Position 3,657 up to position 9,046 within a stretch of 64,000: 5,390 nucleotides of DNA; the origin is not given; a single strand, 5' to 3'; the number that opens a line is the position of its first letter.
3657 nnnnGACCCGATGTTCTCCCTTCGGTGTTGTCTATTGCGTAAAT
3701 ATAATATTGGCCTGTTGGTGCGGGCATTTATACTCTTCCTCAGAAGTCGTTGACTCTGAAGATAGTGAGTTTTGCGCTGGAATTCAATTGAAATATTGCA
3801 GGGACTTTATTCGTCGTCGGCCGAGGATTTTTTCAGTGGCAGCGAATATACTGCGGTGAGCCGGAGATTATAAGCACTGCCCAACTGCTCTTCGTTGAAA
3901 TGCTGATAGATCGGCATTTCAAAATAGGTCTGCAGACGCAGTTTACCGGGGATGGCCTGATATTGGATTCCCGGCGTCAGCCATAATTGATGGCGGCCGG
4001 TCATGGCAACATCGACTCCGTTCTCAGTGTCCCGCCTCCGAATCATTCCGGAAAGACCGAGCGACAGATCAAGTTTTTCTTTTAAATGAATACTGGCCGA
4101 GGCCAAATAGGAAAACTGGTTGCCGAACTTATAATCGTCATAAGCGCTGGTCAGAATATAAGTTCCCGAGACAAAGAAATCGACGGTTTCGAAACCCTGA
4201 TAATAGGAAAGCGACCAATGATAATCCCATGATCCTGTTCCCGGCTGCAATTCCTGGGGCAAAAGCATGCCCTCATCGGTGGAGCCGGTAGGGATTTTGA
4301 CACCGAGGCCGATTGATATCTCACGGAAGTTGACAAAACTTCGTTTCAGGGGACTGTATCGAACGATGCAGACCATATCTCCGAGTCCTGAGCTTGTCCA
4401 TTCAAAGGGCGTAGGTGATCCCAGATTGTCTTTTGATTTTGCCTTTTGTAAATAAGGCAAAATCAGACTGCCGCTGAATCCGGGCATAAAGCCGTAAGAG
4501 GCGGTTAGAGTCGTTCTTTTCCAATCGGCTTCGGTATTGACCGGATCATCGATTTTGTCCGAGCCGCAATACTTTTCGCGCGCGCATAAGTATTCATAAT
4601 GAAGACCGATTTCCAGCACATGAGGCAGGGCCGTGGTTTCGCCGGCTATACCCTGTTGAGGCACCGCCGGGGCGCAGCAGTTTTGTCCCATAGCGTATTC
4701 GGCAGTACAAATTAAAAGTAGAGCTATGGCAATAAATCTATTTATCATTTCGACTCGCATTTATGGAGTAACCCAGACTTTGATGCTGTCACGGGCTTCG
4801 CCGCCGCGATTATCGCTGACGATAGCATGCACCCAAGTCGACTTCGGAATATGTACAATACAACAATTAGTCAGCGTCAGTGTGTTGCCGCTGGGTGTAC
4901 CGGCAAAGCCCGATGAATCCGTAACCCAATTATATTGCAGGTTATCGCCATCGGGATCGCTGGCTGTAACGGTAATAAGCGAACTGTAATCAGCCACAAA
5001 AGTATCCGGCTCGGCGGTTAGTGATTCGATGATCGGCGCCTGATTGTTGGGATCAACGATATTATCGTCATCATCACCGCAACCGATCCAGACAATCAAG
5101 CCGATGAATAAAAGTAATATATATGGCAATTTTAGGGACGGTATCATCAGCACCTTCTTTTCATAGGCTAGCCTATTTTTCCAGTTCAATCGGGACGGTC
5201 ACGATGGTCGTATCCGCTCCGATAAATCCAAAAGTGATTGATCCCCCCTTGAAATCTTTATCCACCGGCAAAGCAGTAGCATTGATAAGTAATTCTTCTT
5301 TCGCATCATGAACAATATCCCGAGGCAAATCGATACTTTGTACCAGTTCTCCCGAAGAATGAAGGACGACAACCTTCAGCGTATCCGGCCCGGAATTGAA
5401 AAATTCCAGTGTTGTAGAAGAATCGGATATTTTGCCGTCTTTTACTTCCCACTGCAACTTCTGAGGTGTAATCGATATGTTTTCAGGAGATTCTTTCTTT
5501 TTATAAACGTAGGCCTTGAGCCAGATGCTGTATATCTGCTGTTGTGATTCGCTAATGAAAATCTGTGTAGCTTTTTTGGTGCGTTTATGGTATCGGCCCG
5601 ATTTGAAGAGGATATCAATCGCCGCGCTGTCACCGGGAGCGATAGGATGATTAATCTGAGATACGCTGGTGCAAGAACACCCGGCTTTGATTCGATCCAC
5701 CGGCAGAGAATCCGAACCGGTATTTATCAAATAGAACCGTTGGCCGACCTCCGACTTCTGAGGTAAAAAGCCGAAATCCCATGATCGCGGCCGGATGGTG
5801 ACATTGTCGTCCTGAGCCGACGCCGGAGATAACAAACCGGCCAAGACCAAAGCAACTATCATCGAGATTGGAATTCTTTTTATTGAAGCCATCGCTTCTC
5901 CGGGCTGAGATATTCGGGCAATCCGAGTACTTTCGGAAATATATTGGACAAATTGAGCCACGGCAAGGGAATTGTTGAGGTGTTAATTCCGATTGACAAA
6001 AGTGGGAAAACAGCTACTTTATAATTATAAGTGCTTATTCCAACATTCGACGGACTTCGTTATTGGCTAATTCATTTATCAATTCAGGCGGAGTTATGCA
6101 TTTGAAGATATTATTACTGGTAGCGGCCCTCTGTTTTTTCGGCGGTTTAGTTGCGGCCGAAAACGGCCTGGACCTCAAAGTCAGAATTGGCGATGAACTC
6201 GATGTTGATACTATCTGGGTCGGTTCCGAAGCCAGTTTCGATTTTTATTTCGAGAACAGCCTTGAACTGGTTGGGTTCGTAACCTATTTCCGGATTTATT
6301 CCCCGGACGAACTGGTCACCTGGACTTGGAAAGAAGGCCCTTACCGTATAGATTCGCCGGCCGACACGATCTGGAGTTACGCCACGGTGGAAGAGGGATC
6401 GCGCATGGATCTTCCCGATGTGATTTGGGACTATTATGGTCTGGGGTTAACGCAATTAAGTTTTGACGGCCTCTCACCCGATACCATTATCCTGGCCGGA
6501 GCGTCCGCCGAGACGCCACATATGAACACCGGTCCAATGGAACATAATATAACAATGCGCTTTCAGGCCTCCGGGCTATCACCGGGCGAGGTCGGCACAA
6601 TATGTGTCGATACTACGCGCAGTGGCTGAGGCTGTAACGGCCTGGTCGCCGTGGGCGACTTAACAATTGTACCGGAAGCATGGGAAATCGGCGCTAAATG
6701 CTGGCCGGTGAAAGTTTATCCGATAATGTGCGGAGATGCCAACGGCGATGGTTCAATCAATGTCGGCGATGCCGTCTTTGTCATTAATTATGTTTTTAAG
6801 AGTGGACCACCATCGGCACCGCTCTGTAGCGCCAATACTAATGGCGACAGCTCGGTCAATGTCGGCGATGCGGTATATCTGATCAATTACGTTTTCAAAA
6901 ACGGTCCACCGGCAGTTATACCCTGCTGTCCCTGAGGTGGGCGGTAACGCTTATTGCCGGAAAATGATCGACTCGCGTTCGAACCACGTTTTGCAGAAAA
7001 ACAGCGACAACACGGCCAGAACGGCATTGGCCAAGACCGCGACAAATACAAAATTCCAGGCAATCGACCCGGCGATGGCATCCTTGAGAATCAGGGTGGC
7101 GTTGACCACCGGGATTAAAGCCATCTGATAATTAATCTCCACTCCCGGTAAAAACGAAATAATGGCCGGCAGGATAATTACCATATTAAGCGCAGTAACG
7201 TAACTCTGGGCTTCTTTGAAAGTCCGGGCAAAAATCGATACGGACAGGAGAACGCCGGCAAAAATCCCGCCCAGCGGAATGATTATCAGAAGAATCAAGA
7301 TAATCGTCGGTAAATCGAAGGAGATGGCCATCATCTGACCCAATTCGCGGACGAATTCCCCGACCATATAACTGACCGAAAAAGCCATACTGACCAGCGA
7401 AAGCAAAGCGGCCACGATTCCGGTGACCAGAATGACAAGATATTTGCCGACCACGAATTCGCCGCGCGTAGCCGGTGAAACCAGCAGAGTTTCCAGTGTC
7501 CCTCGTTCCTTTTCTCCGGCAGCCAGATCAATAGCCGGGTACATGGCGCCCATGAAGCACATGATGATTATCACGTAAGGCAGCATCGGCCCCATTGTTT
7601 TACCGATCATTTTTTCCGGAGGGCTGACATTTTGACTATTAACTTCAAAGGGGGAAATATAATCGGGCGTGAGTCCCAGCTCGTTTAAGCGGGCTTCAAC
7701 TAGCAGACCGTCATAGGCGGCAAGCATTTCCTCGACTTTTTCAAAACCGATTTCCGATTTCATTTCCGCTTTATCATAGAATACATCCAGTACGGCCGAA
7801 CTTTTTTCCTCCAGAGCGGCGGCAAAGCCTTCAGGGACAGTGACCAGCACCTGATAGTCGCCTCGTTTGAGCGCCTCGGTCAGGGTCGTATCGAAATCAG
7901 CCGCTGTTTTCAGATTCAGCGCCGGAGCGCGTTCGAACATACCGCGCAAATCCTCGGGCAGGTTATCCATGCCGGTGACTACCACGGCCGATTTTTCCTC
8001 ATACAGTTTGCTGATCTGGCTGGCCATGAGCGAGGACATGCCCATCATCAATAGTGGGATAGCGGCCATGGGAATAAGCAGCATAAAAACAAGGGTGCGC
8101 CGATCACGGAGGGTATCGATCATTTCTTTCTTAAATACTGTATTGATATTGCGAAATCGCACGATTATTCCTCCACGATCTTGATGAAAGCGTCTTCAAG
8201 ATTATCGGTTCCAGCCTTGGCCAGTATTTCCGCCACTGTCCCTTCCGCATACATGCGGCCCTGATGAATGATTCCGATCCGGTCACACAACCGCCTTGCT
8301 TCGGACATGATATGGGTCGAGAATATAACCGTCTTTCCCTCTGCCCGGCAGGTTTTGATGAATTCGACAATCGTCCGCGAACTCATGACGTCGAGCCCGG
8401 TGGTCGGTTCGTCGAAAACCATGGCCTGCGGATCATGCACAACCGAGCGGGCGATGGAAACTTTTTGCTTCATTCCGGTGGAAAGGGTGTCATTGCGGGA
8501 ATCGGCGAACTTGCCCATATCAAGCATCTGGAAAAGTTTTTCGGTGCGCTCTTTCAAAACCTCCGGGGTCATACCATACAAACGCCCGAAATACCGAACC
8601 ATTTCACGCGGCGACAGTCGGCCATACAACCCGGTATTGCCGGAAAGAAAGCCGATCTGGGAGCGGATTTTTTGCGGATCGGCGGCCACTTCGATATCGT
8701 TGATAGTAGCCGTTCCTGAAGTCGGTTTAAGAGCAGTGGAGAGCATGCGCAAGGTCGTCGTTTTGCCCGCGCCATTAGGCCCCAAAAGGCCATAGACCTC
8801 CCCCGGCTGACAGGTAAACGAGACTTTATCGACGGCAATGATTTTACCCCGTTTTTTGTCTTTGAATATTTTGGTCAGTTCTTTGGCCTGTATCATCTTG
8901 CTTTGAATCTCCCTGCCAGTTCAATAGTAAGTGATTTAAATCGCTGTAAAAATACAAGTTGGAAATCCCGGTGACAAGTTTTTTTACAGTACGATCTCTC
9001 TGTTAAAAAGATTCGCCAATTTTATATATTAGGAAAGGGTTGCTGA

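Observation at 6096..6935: Second in-frame TGA in the same 13-nt context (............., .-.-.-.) with a hairpin at the same spacing, in a dockerin-tailed secreted protein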

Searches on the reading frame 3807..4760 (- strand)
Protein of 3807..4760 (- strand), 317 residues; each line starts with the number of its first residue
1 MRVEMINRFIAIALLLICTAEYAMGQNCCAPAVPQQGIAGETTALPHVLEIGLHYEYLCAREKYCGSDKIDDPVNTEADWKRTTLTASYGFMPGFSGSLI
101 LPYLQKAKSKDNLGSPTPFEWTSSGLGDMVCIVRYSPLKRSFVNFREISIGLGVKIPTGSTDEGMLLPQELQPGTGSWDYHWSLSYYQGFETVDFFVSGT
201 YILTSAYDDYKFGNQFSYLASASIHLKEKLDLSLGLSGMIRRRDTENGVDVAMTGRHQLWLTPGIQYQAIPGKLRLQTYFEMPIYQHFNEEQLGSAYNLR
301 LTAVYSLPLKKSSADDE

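Call 64: search_protein_families(library=pfam, proteins=[window:3807-4760:-], max_evalue=0.001)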
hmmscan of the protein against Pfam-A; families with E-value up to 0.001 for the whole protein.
window:3807-4760:- (317 aa): 1 family
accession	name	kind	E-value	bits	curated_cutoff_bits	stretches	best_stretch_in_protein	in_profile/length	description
PF13557.12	Phenol_MetA_deg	-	6.8e-07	30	22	1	94-279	39-222/242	Putative MetA-pathway of phenol degradation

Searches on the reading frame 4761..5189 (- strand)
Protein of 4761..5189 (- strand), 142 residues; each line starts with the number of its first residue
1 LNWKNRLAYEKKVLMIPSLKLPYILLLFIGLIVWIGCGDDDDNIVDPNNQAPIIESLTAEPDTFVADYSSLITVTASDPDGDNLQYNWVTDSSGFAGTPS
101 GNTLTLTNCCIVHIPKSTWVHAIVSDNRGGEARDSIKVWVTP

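Call 64: search_protein_families(library=pfam, proteins=[window:4761-5189:-], max_evalue=0.001)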
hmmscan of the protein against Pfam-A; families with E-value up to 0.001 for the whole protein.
window:4761-5189:- (142 aa): 1 family
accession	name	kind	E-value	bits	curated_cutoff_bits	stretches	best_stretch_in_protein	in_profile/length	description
PF17963.7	Big_9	-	0.00029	22.1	23.6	1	49-137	1-87/89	Bacterial Ig domain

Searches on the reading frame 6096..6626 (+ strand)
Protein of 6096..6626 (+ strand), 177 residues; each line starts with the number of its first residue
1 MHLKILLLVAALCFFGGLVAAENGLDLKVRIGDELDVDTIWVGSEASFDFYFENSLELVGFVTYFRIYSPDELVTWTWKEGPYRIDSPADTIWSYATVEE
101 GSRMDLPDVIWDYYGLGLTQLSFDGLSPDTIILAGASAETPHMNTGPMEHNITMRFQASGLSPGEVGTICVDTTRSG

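Call 16: find_related_loci(query=window:6096-6626:+, collection=genome_contigs, flank=10000)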
Query seq(177 aa) (177 aa) in genome_contigs; peptide patterns used: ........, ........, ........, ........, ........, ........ (x = any residue, [..] = any of these).
105 stretches matched a pattern, but none encodes a relative of the query by tblastn (E <= 1e-3).

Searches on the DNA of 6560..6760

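Call 61: search_rna_families(source=window, start=6560, end=6760, threshold=evalue, max_evalue=10)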
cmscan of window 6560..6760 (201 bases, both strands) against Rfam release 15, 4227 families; matches with E-value up to 10: 4.
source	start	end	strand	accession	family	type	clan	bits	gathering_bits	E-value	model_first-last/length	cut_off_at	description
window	6645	6673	+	RF01088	TLS-PK5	Cis-reg;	-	15.4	70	2.8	1-68/68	no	Pseudoknot of tRNA-like structure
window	6625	6707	+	RF02949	Cupriavidus-1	Gene; sRNA;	-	14.4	45.5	6.5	1-78/78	no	Cupriavidus-1 RNA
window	6577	6628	+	RF03617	MIR8757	Gene; miRNA;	-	12.5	83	7.3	1-72/72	no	MIR8757 microRNA precursor family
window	6629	6753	+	RF01502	Fungi_SRP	Gene;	CL00003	10.6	65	1.3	1-293/293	no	Fungal signal recognition particle RNA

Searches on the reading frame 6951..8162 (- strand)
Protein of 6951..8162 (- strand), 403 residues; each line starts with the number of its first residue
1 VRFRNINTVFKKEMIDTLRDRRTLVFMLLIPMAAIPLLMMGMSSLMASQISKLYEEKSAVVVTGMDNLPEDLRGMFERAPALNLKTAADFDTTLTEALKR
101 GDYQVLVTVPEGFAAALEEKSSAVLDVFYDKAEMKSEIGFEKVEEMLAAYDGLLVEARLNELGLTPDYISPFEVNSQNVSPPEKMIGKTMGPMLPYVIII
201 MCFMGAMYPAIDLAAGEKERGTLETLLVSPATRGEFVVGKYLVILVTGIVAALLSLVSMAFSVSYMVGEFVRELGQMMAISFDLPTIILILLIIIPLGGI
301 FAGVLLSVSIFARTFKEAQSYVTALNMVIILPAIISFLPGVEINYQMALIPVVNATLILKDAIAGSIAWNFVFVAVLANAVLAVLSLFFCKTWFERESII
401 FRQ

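Call 64: search_protein_families(library=pfam, proteins=[window:6951-8162:-], max_evalue=0.001)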
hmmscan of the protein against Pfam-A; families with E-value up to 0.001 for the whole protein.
window:6951-8162:- (403 aa): 3 families
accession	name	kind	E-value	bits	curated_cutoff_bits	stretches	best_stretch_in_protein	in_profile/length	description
PF12698.13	ABC2_membrane_3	-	2.4e-25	89.8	31.6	1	22-386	2-341/347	ABC-2 family transporter protein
PF12679.13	ABC2_membrane_2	-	1.6e-22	80.5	27.2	1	8-392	2-276/283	ABC-2 family transporter protein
PF12730.13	ABC2_membrane_4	-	1.6e-05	25.4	27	1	195-309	53-170/179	ABC-2 family transporter protein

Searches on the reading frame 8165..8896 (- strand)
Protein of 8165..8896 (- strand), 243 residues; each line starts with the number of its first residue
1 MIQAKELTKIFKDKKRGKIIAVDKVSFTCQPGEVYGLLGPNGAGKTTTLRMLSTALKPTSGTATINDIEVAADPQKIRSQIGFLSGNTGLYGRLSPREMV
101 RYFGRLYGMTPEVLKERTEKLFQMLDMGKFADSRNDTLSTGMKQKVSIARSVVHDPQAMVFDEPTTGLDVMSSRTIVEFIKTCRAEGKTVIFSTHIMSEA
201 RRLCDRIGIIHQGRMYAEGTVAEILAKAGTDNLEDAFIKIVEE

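Call 64: search_protein_families(library=pfam, proteins=[window:8165-8896:-], max_evalue=0.001)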
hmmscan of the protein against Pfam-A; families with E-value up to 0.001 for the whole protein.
window:8165-8896:- (243 aa): 3 families
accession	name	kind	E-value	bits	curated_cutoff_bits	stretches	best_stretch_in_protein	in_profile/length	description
PF00005.33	ABC_tran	-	1.1e-30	107.4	25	1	23-166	2-137/137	ABC transporter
PF13304.12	AAA_21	-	3.7e-11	44.1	27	1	137-196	237-299/304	AAA domain, putative AbiEii toxin, Type IV TA system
PF20720.3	nSTAND3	-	0.00092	19.4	27.2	0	37-59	22-44/155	Novel STAND NTPase 3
